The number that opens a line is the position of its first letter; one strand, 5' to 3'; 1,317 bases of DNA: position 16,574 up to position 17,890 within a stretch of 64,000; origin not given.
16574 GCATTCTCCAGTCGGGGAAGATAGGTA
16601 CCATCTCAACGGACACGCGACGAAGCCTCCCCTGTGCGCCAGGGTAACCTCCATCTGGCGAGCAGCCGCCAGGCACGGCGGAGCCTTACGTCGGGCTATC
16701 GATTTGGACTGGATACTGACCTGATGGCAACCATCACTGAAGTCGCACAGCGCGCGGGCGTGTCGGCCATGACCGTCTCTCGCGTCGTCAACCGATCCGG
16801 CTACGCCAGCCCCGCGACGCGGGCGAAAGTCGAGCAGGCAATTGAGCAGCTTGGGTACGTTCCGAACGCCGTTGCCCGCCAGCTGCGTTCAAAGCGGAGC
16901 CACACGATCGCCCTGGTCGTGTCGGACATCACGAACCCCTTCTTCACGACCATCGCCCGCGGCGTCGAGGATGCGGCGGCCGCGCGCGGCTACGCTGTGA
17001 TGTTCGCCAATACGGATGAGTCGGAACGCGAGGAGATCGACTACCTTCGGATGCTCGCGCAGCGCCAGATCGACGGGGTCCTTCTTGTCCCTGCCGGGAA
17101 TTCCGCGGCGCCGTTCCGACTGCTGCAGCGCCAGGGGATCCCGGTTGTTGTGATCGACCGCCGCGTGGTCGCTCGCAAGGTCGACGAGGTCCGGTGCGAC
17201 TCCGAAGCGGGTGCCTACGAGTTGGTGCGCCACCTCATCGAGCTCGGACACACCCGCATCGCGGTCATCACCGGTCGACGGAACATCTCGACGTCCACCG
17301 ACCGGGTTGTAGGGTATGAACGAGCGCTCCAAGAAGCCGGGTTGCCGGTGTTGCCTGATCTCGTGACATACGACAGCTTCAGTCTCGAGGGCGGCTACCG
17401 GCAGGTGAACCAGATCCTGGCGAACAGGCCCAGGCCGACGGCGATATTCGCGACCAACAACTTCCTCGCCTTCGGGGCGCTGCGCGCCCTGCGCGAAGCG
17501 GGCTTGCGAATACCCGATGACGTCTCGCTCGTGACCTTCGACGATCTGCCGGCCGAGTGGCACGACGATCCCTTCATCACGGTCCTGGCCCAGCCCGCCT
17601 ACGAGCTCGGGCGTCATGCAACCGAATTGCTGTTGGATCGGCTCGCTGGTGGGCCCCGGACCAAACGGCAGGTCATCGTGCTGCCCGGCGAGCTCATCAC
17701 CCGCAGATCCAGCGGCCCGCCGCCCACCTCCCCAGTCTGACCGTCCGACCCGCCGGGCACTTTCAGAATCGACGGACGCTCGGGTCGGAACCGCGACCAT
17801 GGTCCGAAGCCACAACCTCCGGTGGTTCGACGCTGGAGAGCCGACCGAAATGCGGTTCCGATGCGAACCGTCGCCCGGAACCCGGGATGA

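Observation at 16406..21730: Shared near-palindromic motif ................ upstream of two divergent sugar operons: predicted LacI regulon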

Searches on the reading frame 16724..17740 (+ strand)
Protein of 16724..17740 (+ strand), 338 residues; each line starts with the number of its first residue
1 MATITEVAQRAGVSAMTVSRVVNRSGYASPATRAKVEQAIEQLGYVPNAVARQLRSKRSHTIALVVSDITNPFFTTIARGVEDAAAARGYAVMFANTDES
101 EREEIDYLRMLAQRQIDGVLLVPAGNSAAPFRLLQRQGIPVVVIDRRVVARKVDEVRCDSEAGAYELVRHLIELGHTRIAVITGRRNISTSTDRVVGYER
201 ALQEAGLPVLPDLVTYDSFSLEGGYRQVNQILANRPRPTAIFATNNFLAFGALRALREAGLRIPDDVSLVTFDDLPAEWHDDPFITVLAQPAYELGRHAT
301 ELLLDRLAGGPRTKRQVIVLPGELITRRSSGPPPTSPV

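Call 7: search_protein_families(library=pfam, proteins=[window:16724-17740:+])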
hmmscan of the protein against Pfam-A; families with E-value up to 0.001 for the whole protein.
window:16724-17740:+ (338 aa): 4 families
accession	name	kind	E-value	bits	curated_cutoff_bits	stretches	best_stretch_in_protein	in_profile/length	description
PF00532.27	Peripla_BP_1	-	4.8e-41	141.5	22.2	1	60-307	2-261/281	Periplasmic binding proteins and sugar binding domain of LacI family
PF13377.12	Peripla_BP_3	-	1.4e-38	133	26.5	1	168-330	1-167/167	Periplasmic binding protein-like domain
PF13407.12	Peripla_BP_4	-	1.3e-26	94.1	35.1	1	62-309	1-256/258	Periplasmic binding protein domain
PF00356.27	LacI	-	2.1e-19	69.5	27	1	3-48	1-46/46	Bacterial regulatory proteins, lacI family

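Call 11: find_homologous_proteins(query=window:16724-17740:+, max_evalue=1e-30)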
Query window:16724-17740:+ (338 aa): 5136 proteins with E <= 1e-30 among 8000 candidates; the best 120 are listed.
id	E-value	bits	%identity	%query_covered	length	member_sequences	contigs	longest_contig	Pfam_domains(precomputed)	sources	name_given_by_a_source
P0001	9.1e-215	730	100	100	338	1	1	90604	PF13377.13,PF00532.28,PF00356.28,PF13407.13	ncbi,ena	-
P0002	3.1e-187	639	89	100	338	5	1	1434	PF13377.13,PF00532.28,PF00356.28,PF13407.13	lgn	-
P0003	2.9e-186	636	89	100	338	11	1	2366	PF13377.13,PF00532.28,PF00356.28,PF13407.13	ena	-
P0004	3.1e-186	636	89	99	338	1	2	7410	PF13377.13,PF00532.28,PF00356.28,PF13407.13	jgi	jgi:LacI family transcriptional regulator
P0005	3.1e-184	629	88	99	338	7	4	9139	PF13377.13,PF00532.28,PF00356.28,PF13407.13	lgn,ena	-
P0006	4.8e-181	619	86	100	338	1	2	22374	PF13377.13,PF00532.28,PF00356.28,PF13407.13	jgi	jgi:LacI family transcriptional regulator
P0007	1.5e-178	611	87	99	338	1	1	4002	PF13377.13,PF00532.28,PF00356.28,PF13407.13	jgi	jgi:LacI family transcriptional regulator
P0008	1.6e-175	601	85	98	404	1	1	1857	PF13377.13,PF00532.28,PF00356.28,PF13407.13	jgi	jgi:LacI family transcriptional regulator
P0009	8.2e-175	598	84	100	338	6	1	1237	PF13377.13,PF00532.28,PF00356.28,PF13407.13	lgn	-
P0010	2.1e-163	561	78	99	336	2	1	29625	PF13377.13,PF00532.28,PF00356.28,PF13407.13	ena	-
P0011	6.9e-163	559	78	98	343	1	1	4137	PF13377.13,PF00532.28,PF00356.28,PF13407.13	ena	-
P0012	3.0e-161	554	78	99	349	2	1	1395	PF13377.13,PF00532.28,PF00356.28,PF13407.13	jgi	-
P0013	6.6e-160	549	75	99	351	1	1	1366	PF13377.13,PF00532.28,PF00356.28,PF13407.13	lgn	-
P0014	1.2e-158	545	77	99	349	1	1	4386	PF13377.13,PF00532.28,PF00356.28,PF13407.13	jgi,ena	-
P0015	1.3e-158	545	75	99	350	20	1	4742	PF13377.13,PF00532.28,PF00356.28,PF13407.13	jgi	jgi:LacI family transcriptional regulator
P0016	5.3e-158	543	76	99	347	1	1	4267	PF13377.13,PF00532.28,PF00356.28,PF13407.13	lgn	-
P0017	7.5e-158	543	76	100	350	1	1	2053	PF13377.13,PF00532.28,PF00356.28,PF13407.13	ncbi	-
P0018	1.8e-157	541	74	99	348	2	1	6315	PF13377.13,PF00532.28,PF00356.28,PF13407.13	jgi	jgi:LacI family transcriptional regulator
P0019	4.2e-157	540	74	99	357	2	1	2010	PF13377.13,PF00532.28,PF00356.28,PF13407.13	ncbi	-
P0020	7.0e-157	539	75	99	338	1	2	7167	PF13377.13,PF00532.28,PF00356.28,PF13407.13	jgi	jgi:LacI family transcriptional regulator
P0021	8.0e-156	536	74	99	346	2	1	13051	PF13377.13,PF00532.28,PF00356.28,PF13407.13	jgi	jgi:LacI family transcriptional regulator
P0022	1.0e-154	532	73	100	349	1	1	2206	PF13377.13,PF00532.28,PF00356.28,PF13407.13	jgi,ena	-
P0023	5.6e-154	530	76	98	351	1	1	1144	PF13377.13,PF00532.28,PF00356.28,PF13407.13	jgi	jgi:LacI family transcriptional regulator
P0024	1.6e-153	528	73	99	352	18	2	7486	PF13377.13,PF00532.28,PF00356.28,PF13407.13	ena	-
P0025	6.4e-152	523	73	99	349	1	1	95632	PF13377.13,PF00532.28,PF00356.28,PF13407.13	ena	-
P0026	7.6e-152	523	75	94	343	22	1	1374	PF13377.13,PF00532.28,PF00356.28,PF13407.13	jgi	jgi:LacI family transcriptional regulator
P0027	7.5e-151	520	71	99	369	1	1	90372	PF13377.13,PF00532.28,PF00356.28,PF13407.13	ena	-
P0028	1.2e-150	519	72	99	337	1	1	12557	PF13377.13,PF00532.28,PF00356.28,PF13407.13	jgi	jgi:LacI family transcriptional regulator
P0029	2.2e-149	515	72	99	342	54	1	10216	PF13377.13,PF00532.28,PF00356.28,PF13407.13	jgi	jgi:LacI family transcriptional regulator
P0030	1.5e-148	512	72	99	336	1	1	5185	PF13377.13,PF00532.28,PF00356.28,PF13407.13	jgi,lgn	jgi:LacI family transcriptional regulator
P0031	2.3e-148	511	72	99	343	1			PF13377.13,PF00532.28,PF00356.28,PF13407.13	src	-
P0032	1.2e-147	509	71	99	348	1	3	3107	PF13377.13,PF00532.28,PF00356.28,PF13407.13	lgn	-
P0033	3.0e-147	508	72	99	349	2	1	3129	PF13377.13,PF00532.28,PF00356.28,PF13407.13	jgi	jgi:LacI family transcriptional regulator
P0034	3.0e-147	508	71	99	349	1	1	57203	PF13377.13,PF00532.28,PF00356.28,PF13407.13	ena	-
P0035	2.8e-145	501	70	99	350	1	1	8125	PF13377.13,PF00532.28,PF00356.28,PF13407.13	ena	-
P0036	1.6e-144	499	70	99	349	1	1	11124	PF13377.13,PF00532.28,PF00356.28,PF13407.13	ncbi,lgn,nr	ncbi:MAG: LacI family DNA-binding transcriptional regulator [Chloroflexi bacterium]|nr:LacI family D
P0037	1.7e-144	499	70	99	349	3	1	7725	PF13377.13,PF00532.28,PF00356.28,PF13407.13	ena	-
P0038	5.5e-144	497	69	99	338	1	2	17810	PF13377.13,PF00532.28,PF00356.28,PF13407.13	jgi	jgi:LacI family transcriptional regulator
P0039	3.9e-143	494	69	99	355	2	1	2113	PF13377.13,PF00532.28,PF00356.28,PF13407.13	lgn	-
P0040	9.1e-143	493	69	100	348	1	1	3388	PF13377.13,PF00532.28,PF00356.28,PF13407.13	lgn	-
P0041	1.6e-142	492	69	99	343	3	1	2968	PF13377.13,PF00532.28,PF00356.28,PF13407.13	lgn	-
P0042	1.1e-141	489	67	99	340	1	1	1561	PF13377.13,PF00532.28,PF00356.28,PF13407.13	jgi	-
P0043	1.5e-140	486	66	100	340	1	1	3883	PF13377.13,PF00532.28,PF00356.28,PF13407.13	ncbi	ncbi:MAG TPA: LacI family DNA-binding transcriptional regulator [Candidatus Limnocylindrales bacteri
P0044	3.2e-140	485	68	99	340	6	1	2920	PF13377.13,PF00532.28,PF00356.28,PF13407.13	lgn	-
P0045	6.3e-140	484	68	99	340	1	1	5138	PF13377.13,PF00532.28,PF00356.28,PF13407.13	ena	-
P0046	3.0e-139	481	67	99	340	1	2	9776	PF13377.13,PF00532.28,PF00356.28,PF13407.13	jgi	jgi:LacI family transcriptional regulator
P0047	3.2e-139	481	68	99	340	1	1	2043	PF13377.13,PF00532.28,PF00356.28,PF13407.13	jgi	-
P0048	3.8e-139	481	67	99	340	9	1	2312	PF13377.13,PF00532.28,PF00356.28,PF13407.13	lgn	-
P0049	1.1e-138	480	67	99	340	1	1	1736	PF13377.13,PF00532.28,PF00356.28,PF13407.13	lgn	-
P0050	1.4e-138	479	66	98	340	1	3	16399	PF13377.13,PF00532.28,PF00356.28,PF13407.13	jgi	jgi:LacI family transcriptional regulator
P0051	1.9e-138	479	66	99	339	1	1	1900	PF13377.13,PF00532.28,PF00356.28,PF13407.13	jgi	jgi:LacI family transcriptional regulator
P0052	3.1e-138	478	66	99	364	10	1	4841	PF13377.13,PF00532.28,PF00356.28,PF13407.13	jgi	jgi:LacI family transcriptional regulator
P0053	5.8e-138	477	73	88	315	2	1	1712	PF13377.13,PF00532.28,PF13407.13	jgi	jgi:LacI family transcriptional regulator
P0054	9.7e-138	477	65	100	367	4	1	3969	PF13377.13,PF00532.28,PF00356.28,PF13407.13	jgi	jgi:LacI family transcriptional regulator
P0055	1.5e-137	476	66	97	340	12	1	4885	PF13377.13,PF00532.28,PF00356.28,PF13407.13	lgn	-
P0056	1.9e-137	476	71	94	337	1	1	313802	PF13377.13,PF00532.28,PF00356.28,PF13407.13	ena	-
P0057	2.1e-137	475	65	100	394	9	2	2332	PF13377.13,PF00532.28,PF00356.28,PF13407.13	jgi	jgi:LacI family transcriptional regulator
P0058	2.4e-137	475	65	99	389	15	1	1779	PF13377.13,PF00532.28,PF00356.28,PF13407.13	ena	-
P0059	2.6e-137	475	67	99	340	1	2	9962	PF13377.13,PF00532.28,PF00356.28,PF13407.13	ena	-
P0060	3.4e-137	475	65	99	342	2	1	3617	PF13377.13,PF00532.28,PF00356.28,PF13407.13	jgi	jgi:LacI family transcriptional regulator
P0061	4.3e-137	474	66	100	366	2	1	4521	PF13377.13,PF00532.28,PF00356.28,PF13407.13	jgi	jgi:LacI family transcriptional regulator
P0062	5.9e-137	474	66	99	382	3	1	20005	PF13377.13,PF00532.28,PF00356.28,PF13407.13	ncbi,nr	ncbi:MAG TPA: LacI family DNA-binding transcriptional regulator [Candidatus Sulfomarinibacteraceae b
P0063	1.1e-136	473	65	99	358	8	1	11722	PF13377.13,PF00532.28,PF00356.28,PF13407.13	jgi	jgi:LacI family transcriptional regulator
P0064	1.6e-136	473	66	99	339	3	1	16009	PF13377.13,PF00532.28,PF00356.28,PF13407.13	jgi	jgi:LacI family transcriptional regulator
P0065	1.8e-136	472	66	100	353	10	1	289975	PF13377.13,PF00532.28,PF00356.28,PF13407.13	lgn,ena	-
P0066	2.1e-136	472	66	99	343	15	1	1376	PF13377.13,PF00532.28,PF00356.28,PF13407.13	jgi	jgi:LacI family transcriptional regulator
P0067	2.4e-136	472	65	99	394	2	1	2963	PF13377.13,PF00532.28,PF00356.28,PF13407.13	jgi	jgi:LacI family transcriptional regulator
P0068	2.6e-136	472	66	97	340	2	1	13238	PF13377.13,PF00532.28,PF00356.28,PF13407.13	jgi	jgi:LacI family transcriptional regulator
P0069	3.7e-136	471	65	99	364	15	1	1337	PF13377.13,PF00532.28,PF00356.28,PF13407.13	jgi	jgi:LacI family transcriptional regulator, galactose operon repressor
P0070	6.2e-136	471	65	99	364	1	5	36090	PF13377.13,PF00532.28,PF00356.28,PF13407.13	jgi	jgi:LacI family transcriptional regulator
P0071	1.0e-135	470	67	98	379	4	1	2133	PF13377.13,PF00532.28,PF00356.28,PF13407.13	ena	-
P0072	2.3e-135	469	67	99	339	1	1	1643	PF13377.13,PF00532.28,PF00356.28,PF13407.13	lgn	-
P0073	4.0e-135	468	66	98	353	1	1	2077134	PF13377.13,PF00532.28,PF00356.28,PF13407.13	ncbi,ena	-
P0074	5.7e-135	467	65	100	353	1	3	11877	PF13377.13,PF00532.28,PF00356.28,PF13407.13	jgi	jgi:LacI family transcriptional regulator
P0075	1.6e-134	466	66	99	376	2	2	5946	PF13377.13,PF00532.28,PF00356.28,PF13407.13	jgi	jgi:LacI family transcriptional regulator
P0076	2.2e-134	466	65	100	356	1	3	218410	PF13377.13,PF00532.28,PF00356.28,PF13407.13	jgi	jgi:LacI family transcriptional regulator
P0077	2.6e-134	465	65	99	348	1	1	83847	PF13377.13,PF00532.28,PF00356.28,PF13407.13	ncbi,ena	-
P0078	2.6e-134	465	66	99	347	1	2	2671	PF13377.13,PF00532.28,PF00356.28,PF13407.13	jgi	jgi:LacI family transcriptional regulator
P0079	4.9e-134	464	66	99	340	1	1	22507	PF13377.13,PF00532.28,PF00356.28,PF13407.13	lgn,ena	-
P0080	6.9e-134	464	65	99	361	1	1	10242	PF13377.13,PF00532.28,PF00356.28,PF13407.13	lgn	-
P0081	7.6e-134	464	65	99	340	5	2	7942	PF13377.13,PF00532.28,PF00356.28,PF13407.13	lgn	-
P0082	1.1e-133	463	66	100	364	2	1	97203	PF13377.13,PF00532.28,PF00356.28,PF13407.13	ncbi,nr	ncbi:MAG: LacI family transcriptional regulator [Anaerolinea sp.]|nr:LacI family transcriptional reg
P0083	1.2e-133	463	69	94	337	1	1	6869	PF13377.13,PF00532.28,PF00356.28,PF13407.13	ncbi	-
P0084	1.3e-133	463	66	100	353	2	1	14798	PF13377.13,PF00532.28,PF00356.28,PF13407.13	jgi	jgi:LacI family transcriptional regulator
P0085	1.5e-133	463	65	99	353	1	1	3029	PF13377.13,PF00532.28,PF00356.28,PF13407.13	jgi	jgi:LacI family transcriptional regulator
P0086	1.8e-133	462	64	98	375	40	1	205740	PF13377.13,PF00532.28,PF00356.28,PF13407.13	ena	-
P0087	2.2e-133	462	65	100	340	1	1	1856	PF13377.13,PF00532.28,PF00356.28,PF13407.13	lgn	-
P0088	2.3e-133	462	64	96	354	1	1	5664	PF13377.13,PF00532.28,PF00356.28,PF13407.13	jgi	jgi:LacI family transcriptional regulator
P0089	2.4e-133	462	65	99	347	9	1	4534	PF13377.13,PF00532.28,PF00356.28,PF13407.13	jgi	jgi:LacI family transcriptional regulator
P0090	2.5e-133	462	65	100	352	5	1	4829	PF13377.13,PF00532.28,PF00356.28,PF13407.13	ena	-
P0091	2.6e-133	462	65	99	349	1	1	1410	PF13377.13,PF00532.28,PF00356.28,PF13407.13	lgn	-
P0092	3.0e-133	462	65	99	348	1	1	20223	PF13377.13,PF00532.28,PF00356.28,PF13407.13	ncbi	-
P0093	3.7e-133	461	64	100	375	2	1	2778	PF13377.13,PF00532.28,PF00356.28,PF13407.13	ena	-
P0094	4.3e-133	461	63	100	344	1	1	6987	PF13377.13,PF00532.28,PF00356.28,PF13407.13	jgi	jgi:LacI family transcriptional regulator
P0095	5.6e-133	461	64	99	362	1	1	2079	PF13377.13,PF00532.28,PF00356.28,PF13407.13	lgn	-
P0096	5.7e-133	461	64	99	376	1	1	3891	PF13377.13,PF00532.28,PF00356.28,PF13407.13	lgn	-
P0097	6.2e-133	461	65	99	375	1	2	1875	PF13377.13,PF00532.28,PF00356.28,PF13407.13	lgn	-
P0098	6.9e-133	461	74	86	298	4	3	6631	PF13377.13,PF00532.28,PF13407.13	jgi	jgi:LacI family transcriptional regulator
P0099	7.5e-133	460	65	100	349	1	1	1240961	PF13377.13,PF00532.28,PF00356.28,PF13407.13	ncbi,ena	-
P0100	1.0e-132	460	64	100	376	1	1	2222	PF13377.13,PF00532.28,PF00356.28,PF13407.13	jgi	jgi:LacI family transcriptional regulator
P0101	1.1e-132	460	66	99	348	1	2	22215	PF13377.13,PF00532.28,PF00356.28,PF13407.13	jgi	-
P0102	1.1e-132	460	65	99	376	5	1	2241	PF13377.13,PF00532.28,PF00356.28,PF13407.13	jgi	jgi:LacI family transcriptional regulator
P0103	1.7e-132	459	63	99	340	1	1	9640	PF13377.13,PF00532.28,PF00356.28,PF13407.13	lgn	-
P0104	2.2e-132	459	66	99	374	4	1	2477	PF13377.13,PF00532.28,PF00356.28,PF13407.13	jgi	-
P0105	2.6e-132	459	64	99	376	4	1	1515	PF13377.13,PF00532.28,PF00356.28,PF13407.13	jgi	jgi:LacI family transcriptional regulator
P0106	3.5e-132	458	64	99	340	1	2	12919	PF13377.13,PF00532.28,PF00356.28,PF13407.13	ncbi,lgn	-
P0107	4.4e-132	458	64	99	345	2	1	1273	PF13377.13,PF00532.28,PF00356.28,PF13407.13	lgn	-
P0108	4.5e-132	458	65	100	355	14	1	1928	PF13377.13,PF00532.28,PF00356.28,PF13407.13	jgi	jgi:LacI family transcriptional regulator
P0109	4.6e-132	458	65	98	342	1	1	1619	PF13377.13,PF00532.28,PF00356.28,PF13407.13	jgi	jgi:LacI family transcriptional regulator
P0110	4.8e-132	458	65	99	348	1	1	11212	PF13377.13,PF00532.28,PF00356.28,PF13407.13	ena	-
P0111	5.4e-132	458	64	99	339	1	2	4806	PF13377.13,PF00532.28,PF00356.28,PF13407.13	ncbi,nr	ncbi:MAG: LacI family transcriptional regulator [Chloroflexota bacterium]|nr:LacI family transcripti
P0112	6.6e-132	457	66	99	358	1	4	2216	PF13377.13,PF00532.28,PF00356.28,PF13407.13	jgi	jgi:LacI family transcriptional regulator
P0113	6.7e-132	457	64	99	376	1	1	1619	PF13377.13,PF00532.28,PF00356.28,PF13407.13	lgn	-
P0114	6.8e-132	457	64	100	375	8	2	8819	PF13377.13,PF00532.28,PF00356.28,PF13407.13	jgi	jgi:LacI family transcriptional regulator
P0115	6.8e-132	457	63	100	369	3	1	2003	PF13377.13,PF00532.28,PF00356.28,PF13407.13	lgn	-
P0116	1.1e-131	457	65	99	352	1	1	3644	PF13377.13,PF00532.28,PF00356.28,PF13407.13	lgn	-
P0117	1.3e-131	456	64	99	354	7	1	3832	PF13377.13,PF00532.28,PF00356.28,PF13407.13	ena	-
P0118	1.4e-131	456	65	99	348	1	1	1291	PF13377.13,PF00532.28,PF00356.28,PF13407.13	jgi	jgi:LacI family transcriptional regulator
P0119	1.5e-131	456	65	99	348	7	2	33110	PF13377.13,PF00532.28,PF00356.28,PF13407.13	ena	-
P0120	1.6e-131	456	65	99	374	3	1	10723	PF13377.13,PF00532.28,PF00356.28,PF13407.13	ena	-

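Call 14: find_related_loci(query=A1, collection=genome_contigs, flank=10000)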
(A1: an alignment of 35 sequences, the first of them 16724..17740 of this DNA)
Query A1 (338 aa) in genome_contigs; peptide patterns used: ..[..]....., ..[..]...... (x = any residue, [..] = any of these).
599 stretches matched a pattern (row limit reached: there are more); 506 encode a relative of the query (tblastn E <= 1e-3); the best 80 are kept; 80 distinct loci.
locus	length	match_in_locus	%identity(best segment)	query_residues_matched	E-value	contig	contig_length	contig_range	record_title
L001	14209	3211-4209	76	1-333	8e-158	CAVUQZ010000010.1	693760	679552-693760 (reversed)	MAG: uncultured Chloroflexia bacterium isolate MFD01299.bin.2.22 genome assembly, contig: contig_52928, whole genome sho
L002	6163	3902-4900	65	1-333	1e-146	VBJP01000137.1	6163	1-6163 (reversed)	MAG: Chloroflexi bacterium isolate CF_159 14_1009_16_40cm_scaffold_44859, whole genome shotgun sequence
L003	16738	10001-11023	66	1-335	1e-144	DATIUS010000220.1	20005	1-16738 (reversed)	MAG TPA_asm: Candidatus Sulfomarinibacteraceae bacterium isolate SMAG_U15987 k141_255320, whole genome shotgun sequence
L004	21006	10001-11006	68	1-335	8e-143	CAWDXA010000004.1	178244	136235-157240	MAG: uncultured Chloroflexia bacterium isolate MFD05942.bin.2.254 genome assembly, contig: contig_27324, whole genome sh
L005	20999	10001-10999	65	1-333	5e-143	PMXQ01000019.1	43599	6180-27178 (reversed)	MAG: Chloroflexi bacterium isolate fen_1024 73.20110800_E1D.46_contig_925, whole genome shotgun sequence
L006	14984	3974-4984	66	1-337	5e-142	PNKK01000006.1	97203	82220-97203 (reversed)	MAG: Anaerolinea sp. isolate PR.005 PR_1000052_97203, whole genome shotgun sequence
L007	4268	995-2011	64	1-333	3e-142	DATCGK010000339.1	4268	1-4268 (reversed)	MAG TPA_asm: Candidatus Limnocylindrales bacterium isolate SMAG_U7805 k141_176775, whole genome shotgun sequence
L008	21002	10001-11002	63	1-334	2e-137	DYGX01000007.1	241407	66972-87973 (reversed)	MAG TPA_asm: Thermoflexus sp. isolate BE2012_2_66_22 Afr_mines_BE2012_18_length_241407_cov_8_699634, whole genome shotgu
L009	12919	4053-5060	64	1-331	2e-136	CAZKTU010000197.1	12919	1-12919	MAG TPA_asm: uncultured Oscillochloris sp. isolate SRP242652_co2_165 genome assembly, contig: NODE_5326_length_12919_cov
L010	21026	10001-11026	63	1-336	1e-135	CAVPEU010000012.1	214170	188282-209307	MAG: uncultured Chloroflexia bacterium isolate MFD10097.bin.1.8 genome assembly, contig: contig_20458, whole genome shot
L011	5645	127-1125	63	1-333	3e-136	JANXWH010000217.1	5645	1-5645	MAG: Chloroflexi bacterium isolate GL140_1_metabat_58 GL140_1_k141_1046168, whole genome shotgun sequence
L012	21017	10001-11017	63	1-333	4e-135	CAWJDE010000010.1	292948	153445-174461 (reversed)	MAG: uncultured Chloroflexia bacterium isolate MFD04944.bin.1.58 genome assembly, contig: contig_43775, whole genome sho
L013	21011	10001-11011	64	1-331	4e-135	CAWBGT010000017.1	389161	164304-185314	MAG: uncultured Chloroflexia bacterium isolate MFD04716.bin.3.834 genome assembly, contig: contig_24812, whole genome sh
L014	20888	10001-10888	69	1-296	5e-135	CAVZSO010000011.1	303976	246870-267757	MAG: uncultured Chloroflexia bacterium isolate MFD00392.bin.2.404 genome assembly, contig: contig_50476, whole genome sh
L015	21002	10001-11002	63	1-328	6e-135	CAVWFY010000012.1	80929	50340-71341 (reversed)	MAG: uncultured Chloroflexia bacterium isolate MFD04716.bin.2.316 genome assembly, contig: contig_35645, whole genome sh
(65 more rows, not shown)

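Call 24: find_encoding_contigs(protein=P0006, flank=10000, max_places=3)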
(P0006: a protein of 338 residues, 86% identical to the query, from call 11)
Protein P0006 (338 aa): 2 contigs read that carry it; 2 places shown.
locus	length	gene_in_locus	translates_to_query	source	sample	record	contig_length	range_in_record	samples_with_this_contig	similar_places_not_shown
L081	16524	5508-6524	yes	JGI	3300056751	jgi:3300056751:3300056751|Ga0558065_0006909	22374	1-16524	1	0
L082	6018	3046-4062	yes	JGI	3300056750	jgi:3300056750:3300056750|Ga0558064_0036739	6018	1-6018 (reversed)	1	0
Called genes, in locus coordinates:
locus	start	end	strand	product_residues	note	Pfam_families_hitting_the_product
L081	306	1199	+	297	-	PF01145:Band_7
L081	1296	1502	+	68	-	-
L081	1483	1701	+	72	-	-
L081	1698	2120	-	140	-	PF05025:RbsD_FucU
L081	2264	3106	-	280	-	PF01467:CTP_transf_like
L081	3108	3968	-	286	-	-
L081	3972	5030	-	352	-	PF05368:NmrA (weak), PF01370:Epimerase, PF16363:GDP_Man_Dehyd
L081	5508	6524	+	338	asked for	PF00356:LacI, PF00532:Peripla_BP_1, PF13407:Peripla_BP_4, PF13377:Peripla_BP_3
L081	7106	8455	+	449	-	PF01547:SBP_bac_1, PF13416:SBP_bac_8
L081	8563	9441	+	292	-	PF00528:BPD_transp_1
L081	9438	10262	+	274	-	PF00528:BPD_transp_1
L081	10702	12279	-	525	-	PF01120:Alpha_L_fucos, PF16757:Fucosidase_C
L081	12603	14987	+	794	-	PF03636:Glyco_hydro_65N, PF03632:Glyco_hydro_65m, PF03633:Glyco_hydro_65C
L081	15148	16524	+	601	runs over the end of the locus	PF07881:Fucose_iso_N1, PF07882:Fucose_iso_N2, PF02952:Fucose_iso_C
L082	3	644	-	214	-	?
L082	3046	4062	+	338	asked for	PF00356:LacI, PF00532:Peripla_BP_1, PF13407:Peripla_BP_4, PF13377:Peripla_BP_3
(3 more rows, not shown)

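Call 25: find_encoding_contigs(protein=P0005, flank=10000, max_places=3)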
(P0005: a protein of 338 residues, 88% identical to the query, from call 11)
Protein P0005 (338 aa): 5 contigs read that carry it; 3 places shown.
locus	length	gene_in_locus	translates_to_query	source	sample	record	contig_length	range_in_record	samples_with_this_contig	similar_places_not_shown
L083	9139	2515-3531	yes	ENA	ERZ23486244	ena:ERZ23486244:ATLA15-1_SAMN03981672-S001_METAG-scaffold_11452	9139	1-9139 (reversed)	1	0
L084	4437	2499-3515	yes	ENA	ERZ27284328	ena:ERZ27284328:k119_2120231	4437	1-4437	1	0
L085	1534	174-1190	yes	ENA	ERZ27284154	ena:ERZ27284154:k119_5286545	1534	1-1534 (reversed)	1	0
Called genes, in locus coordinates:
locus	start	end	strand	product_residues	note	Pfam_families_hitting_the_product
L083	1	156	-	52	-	?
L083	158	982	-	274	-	-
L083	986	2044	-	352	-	PF05368:NmrA, PF01073:3Beta_HSD (weak), PF01370:Epimerase, PF16363:GDP_Man_Dehyd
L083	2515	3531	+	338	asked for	PF00356:LacI, PF00532:Peripla_BP_1, PF13407:Peripla_BP_4, PF13377:Peripla_BP_3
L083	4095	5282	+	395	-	PF01547:SBP_bac_1, PF13416:SBP_bac_8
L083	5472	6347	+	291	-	PF00528:BPD_transp_1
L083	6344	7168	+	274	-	PF00528:BPD_transp_1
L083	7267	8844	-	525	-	PF01120:Alpha_L_fucos, PF16757:Fucosidase_C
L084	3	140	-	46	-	?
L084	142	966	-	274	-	-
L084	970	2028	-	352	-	PF05368:NmrA, PF01073:3Beta_HSD (weak), PF01370:Epimerase, PF16363:GDP_Man_Dehyd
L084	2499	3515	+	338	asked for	PF00356:LacI, PF00532:Peripla_BP_1, PF13407:Peripla_BP_4, PF13377:Peripla_BP_3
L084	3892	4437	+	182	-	?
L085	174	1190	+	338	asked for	PF00356:LacI, PF00532:Peripla_BP_1, PF13407:Peripla_BP_4, PF13377:Peripla_BP_3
